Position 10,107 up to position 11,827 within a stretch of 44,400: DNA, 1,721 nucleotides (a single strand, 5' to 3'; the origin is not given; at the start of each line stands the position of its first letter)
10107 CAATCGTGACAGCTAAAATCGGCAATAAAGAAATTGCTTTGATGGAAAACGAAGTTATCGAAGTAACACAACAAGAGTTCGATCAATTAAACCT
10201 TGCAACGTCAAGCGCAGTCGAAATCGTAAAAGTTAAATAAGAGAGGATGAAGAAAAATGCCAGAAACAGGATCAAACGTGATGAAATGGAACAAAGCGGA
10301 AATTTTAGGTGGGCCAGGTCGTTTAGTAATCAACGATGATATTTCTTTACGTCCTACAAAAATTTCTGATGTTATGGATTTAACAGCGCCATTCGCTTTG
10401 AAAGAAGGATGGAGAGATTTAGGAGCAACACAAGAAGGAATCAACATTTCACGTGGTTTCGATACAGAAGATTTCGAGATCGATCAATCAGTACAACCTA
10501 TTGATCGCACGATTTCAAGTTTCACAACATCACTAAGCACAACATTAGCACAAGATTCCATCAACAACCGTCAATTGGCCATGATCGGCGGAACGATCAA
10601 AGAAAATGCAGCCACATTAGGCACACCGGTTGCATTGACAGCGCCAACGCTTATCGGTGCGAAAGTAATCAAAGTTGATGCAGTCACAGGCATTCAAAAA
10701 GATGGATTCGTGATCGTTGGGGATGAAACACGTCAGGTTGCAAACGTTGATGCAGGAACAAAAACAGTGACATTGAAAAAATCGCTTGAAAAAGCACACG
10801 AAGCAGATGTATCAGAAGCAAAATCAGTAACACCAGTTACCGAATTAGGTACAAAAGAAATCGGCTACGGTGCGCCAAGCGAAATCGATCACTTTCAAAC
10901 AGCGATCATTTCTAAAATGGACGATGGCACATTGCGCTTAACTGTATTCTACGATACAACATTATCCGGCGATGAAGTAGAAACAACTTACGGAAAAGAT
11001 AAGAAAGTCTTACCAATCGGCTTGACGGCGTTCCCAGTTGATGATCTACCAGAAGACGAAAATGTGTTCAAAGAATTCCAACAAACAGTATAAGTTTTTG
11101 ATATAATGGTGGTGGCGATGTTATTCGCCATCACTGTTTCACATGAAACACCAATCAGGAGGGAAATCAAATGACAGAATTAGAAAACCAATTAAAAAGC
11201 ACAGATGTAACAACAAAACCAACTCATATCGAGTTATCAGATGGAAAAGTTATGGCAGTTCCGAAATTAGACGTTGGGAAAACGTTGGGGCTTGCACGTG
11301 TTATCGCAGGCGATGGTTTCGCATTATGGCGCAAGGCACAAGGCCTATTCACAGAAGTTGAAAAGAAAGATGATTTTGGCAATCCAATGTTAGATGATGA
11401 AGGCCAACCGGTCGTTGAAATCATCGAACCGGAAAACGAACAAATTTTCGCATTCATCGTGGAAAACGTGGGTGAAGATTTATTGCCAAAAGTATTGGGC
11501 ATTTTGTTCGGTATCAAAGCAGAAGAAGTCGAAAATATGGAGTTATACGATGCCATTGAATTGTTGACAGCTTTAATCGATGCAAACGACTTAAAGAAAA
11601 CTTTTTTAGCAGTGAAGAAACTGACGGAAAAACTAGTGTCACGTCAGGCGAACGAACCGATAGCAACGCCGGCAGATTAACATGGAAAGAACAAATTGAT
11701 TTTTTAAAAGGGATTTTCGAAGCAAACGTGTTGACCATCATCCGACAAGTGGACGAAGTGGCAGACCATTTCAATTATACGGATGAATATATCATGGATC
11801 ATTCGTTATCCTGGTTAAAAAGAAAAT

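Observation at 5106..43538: Recurrent 14-bp inverted repeat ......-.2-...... in four places, three immediately upstream of an RBS; two copies share about 35 nt including the RBS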

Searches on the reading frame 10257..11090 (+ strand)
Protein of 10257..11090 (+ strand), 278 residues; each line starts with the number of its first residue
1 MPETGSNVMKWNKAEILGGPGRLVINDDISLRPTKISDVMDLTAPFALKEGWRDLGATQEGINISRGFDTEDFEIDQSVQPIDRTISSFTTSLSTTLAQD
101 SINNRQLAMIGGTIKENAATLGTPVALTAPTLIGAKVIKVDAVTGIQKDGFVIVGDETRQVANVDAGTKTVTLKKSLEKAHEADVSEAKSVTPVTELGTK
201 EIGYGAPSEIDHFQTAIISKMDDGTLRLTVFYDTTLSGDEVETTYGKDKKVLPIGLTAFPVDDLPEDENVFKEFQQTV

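Call 72: search_protein_families(library=phrogs, max_evalue=0.00001, proteins=[window:10257-11090:+])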
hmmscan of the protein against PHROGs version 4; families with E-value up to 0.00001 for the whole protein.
window:10257-11090:+ (278 aa): 3 families
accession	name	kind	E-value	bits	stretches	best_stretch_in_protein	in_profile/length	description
phrog_21417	-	unknown function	4.1e-65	220.8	1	8-277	4-269/270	-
phrog_476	-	tail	3.2e-07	30.9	1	6-105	19-114/296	major tail protein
phrog_2175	-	other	3.5e-07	31.1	1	12-118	4-95/188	protein with Ig domain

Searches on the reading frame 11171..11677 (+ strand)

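Call 72: search_protein_families(library=phrogs, max_evalue=0.00001, proteins=[window:11171-11677:+])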
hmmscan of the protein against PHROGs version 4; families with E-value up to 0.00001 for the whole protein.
window:11171-11677:+ (169 aa): 1 family
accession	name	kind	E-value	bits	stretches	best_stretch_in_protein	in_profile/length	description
phrog_20044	-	unknown function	6.6e-13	49.7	1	5-64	2-61/161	-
